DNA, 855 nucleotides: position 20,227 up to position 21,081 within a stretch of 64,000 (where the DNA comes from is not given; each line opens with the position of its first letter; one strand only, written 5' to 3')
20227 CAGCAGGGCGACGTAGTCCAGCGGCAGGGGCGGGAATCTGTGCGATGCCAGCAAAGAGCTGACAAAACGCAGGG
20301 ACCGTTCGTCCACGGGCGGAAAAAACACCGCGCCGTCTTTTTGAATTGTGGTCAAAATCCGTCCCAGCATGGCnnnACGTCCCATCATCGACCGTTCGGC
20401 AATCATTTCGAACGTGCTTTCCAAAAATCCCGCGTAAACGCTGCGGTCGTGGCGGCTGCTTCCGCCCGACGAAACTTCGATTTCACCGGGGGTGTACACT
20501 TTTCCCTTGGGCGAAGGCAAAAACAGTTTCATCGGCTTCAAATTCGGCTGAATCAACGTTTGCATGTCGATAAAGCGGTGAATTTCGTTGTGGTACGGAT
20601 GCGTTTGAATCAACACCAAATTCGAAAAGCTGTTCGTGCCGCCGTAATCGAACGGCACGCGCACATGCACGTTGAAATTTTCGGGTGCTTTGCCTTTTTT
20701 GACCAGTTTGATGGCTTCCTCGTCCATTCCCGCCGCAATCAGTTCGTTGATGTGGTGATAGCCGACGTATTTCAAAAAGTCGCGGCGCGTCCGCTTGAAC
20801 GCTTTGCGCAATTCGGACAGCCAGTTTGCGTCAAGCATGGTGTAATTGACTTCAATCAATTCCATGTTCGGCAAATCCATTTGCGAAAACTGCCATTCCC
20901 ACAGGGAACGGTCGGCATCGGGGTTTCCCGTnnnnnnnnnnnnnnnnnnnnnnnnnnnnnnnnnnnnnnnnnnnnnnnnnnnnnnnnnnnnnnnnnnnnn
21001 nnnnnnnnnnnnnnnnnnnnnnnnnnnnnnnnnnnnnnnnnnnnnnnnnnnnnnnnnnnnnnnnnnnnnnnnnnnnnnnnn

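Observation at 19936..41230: About 21-kb divergently organised accessory block combining T4SS parts, a nuclease effector-immunity pair, a CI-like regulator, giant repeat proteins and an orphan secretin, with no integrase or tRNA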

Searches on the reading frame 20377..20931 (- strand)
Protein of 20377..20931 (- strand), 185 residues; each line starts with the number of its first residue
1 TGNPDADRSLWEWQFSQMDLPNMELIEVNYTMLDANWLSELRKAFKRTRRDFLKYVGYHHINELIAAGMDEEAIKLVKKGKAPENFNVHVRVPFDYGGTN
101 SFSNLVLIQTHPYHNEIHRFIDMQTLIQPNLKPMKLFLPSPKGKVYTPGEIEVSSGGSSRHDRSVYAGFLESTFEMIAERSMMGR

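Call 22: find_homologous_proteins(query=window:20377-20931:-, max_evalue=0.01)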
Query seq(185 aa) (185 aa): 41 proteins with E <= 0.01 among 100 candidates.
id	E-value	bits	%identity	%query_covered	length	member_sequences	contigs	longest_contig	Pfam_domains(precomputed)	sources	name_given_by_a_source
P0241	2.9e-117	407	95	100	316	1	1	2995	-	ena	-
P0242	4.9e-117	406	95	100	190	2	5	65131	-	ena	-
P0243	2.9e-116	403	94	100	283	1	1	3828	-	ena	-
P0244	3.0e-116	403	94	100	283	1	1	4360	-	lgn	-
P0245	3.0e-116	403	94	100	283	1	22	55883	-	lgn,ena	-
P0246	3.0e-116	403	94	100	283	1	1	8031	-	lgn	-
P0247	4.5e-115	400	93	100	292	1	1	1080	-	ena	-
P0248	1.7e-114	398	94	100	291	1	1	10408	-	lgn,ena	-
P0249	1.8e-114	398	94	100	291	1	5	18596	-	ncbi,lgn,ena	-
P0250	1.8e-114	398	94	100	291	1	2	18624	-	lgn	-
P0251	2.0e-114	397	94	100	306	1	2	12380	-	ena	-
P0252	3.4e-114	397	93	100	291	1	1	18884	-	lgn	-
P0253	8.7e-114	395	93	100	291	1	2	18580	-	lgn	-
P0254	8.9e-114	395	93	100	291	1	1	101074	-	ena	-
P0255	1.2e-113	395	93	100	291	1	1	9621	-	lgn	-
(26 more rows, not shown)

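Call 31: search_solved_structures(query=A2, max_evalue=10)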
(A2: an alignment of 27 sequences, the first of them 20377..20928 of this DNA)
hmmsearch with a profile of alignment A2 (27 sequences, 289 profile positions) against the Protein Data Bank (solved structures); distinct sequences matched with E-value up to 10: 6.
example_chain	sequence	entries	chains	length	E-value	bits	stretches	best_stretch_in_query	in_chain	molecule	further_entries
4uhp_A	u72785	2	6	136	0.25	14.4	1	187-225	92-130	LARGE COMPONENT OF PYOCIN AP41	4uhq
9sjn_A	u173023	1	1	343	0.72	12.9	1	185-217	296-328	Cas8f fusion with HNH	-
8ydb_J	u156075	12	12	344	0.72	12.9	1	185-217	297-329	Cas8f fusion with HNH | HNH endonuclease | a protein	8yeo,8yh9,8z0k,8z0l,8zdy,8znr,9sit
8w1p_G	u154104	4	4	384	0.85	12.6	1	185-217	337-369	Cas8 | Cas8f fusion with HNH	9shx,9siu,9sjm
8vb2_I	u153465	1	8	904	0.92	12.5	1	169-194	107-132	Octameric ejection protein (gp49)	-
8s05_C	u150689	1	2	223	9.8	9.1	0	30-99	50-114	Conserved protein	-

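Call 33: predict_structure(alignment_id=A2)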
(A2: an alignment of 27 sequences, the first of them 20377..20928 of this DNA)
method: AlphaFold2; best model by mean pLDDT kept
length: 184 residues; sequences in the alignment: 27
mean_pLDDT: 67.6   pTM: 0.46
mean pLDDT of the five models: 67.6, 66.8, 61.6, 60.6, 57.1
residues with pLDDT >= 90: 12; 70-90: 74; 50-70: 72; < 50: 26
segments of 3 or more residues with pLDDT < 50: 149-168
pLDDT, mean of each block of 10 residues (from residue 1): 66 72 66 70 85 90 83 90 72 64 69 59 68 67 54 40 46 63 50
secondary structure, 60 per line:
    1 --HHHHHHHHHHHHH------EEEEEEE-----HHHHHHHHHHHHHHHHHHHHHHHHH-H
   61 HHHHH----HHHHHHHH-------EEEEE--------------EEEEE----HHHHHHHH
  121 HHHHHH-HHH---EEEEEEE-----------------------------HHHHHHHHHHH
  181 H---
elements in order: H3-15 E22-28 H34-58 H60-65 H70-77 E85-89 E104-108 H113-126 E134-140 H170-181

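Call 56: search_protein_representatives(alignment_id=A5)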
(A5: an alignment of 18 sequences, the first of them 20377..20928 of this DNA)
Query: 18 sequences, 259 profile positions. Proteins with E-value up to 0.001 (for the whole library): 642; up to 1e-10: 408; up to 1e-30: 37. The best 150 are listed.
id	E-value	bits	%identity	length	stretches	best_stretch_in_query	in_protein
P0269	7.7e-103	360.0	-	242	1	14-255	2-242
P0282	1.3e-100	352.7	-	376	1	9-255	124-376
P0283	3.8e-99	347.9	-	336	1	4-259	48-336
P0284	5.9e-97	340.7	-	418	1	5-255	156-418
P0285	9.5e-88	310.5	-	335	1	47-258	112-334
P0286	3.3e-84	298.9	-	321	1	64-258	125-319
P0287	3.4e-82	292.3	-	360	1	6-252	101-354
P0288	7.8e-80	284.6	-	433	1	38-259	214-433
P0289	1.2e-76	274.2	-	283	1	21-253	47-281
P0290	8.3e-73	261.6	-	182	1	79-253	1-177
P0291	1.6e-69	250.8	-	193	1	71-256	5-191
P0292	2.5e-69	250.2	-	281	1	56-256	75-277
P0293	1.9e-67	244.0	-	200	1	70-254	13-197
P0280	9.7e-63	228.6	-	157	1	87-252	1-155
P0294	7.6e-62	225.6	-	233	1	67-255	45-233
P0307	6.9e-34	134.0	-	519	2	106-226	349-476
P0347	8.8e-23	97.6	-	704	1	59-218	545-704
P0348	1.0e-22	97.4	-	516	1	26-218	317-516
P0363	3.1e-21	92.6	-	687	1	93-217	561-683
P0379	1.2e-20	90.6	-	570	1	86-219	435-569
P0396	5.5e-20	88.5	-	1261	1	64-217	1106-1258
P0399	1.8e-19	86.8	-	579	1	61-216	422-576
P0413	6.5e-19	84.9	-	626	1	61-216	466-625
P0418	1.1e-18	84.2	-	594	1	85-216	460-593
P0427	1.6e-18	83.6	-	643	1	88-220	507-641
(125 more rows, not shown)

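Call 57: search_protein_families(library=pfam, proteins=[P0396, P0347, P0363, P0427, P0413, P0418, P0399, P0379, P0307, P0348], max_evalue=0.01)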
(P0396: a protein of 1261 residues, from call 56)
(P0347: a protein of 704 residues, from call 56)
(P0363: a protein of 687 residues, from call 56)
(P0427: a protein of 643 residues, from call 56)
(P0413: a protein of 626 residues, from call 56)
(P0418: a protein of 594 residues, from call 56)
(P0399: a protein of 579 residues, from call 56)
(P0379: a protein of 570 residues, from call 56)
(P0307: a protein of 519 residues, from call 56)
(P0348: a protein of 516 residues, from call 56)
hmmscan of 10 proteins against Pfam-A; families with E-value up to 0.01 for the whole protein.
P0396 (1261 aa): 2 families
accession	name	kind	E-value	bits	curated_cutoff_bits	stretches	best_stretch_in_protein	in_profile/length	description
PF18819.6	MuF_C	-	3.1e-15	56.6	27.6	1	877-979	5-102/103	Phage MuF-C-terminal domain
PF01844.29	HNH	-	0.0027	18.3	21.4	1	1195-1219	12-36/47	HNH endonuclease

P0347 (704 aa): 2 families
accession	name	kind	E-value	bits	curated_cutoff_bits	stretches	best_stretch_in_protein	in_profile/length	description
PF06074.18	Portal_Mu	-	2.1e-14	54.1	23.9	1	16-138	217-335/336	Portal protein of Mu bacteriophage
PF01844.29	HNH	-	0.0054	17.3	21.4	0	641-664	13-36/47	HNH endonuclease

P0363 (687 aa): 3 families
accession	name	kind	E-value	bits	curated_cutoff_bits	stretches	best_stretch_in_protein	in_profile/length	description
PF07591.16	PT-HINT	-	3.9e-20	73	27.7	1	404-532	2-137/137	Pretoxin HINT domain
PF13403.11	Hint_2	-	0.00016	22.5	28.4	1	397-423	2-28/147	Hint domain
PF01844.29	HNH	-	0.0056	17.2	21.4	0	622-646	12-36/47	HNH endonuclease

P0427 (643 aa): 2 families
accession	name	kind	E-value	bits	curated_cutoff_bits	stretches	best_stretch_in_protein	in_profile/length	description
PF14449.11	PT-TG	-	1.2e-09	38.4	23.5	1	422-464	3-46/68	Pre-toxin TG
PF01844.29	HNH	-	0.00029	21.4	21.4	1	575-598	12-35/47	HNH endonuclease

P0413 (626 aa): 2 families
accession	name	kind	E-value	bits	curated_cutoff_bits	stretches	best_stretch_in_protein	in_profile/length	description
PF13665.11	Tox-PAAR-like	-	1.6e-25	89.7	31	1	16-114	3-103/108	Toxin PAAR-like domain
PF01844.29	HNH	-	0.00019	22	21.4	1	563-586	12-35/47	HNH endonuclease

P0418 (594 aa): 2 families
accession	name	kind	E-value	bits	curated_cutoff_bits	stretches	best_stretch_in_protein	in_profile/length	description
PF13665.11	Tox-PAAR-like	-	4.8e-24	85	31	1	15-118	2-103/108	Toxin PAAR-like domain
PF01844.29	HNH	-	0.0052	17.4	21.4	1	531-555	12-36/47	HNH endonuclease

P0399 (579 aa): 1 family
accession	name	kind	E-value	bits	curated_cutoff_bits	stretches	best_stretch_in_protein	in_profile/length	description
PF14449.11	PT-TG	-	2.1e-06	28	23.5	1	251-312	12-66/68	Pre-toxin TG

P0379 (570 aa): 1 family
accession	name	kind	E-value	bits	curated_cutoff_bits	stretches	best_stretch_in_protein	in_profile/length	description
PF01844.29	HNH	-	0.00095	19.7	21.4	1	505-528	13-36/47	HNH endonuclease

P0307 (519 aa): 0 families

P0348 (516 aa): 5 families
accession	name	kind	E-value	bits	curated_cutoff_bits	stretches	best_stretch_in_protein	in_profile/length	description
PF05593.20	RHS_repeat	-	1.6e-14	54.3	22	1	69-97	1-29/38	RHS Repeat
PF25023.1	TEN_YD-shell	-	6.3e-07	28.3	50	1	65-305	626-866/909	Teneurin YD-shell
PF03527.20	RHS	-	2.5e-06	27.7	27.9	1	228-264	2-37/38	RHS protein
PF01844.29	HNH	-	0.0007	20.1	21.4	1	451-474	13-36/47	HNH endonuclease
PF13392.12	HNH_3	-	0.0043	17.1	24.8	0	440-474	7-39/46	HNH endonuclease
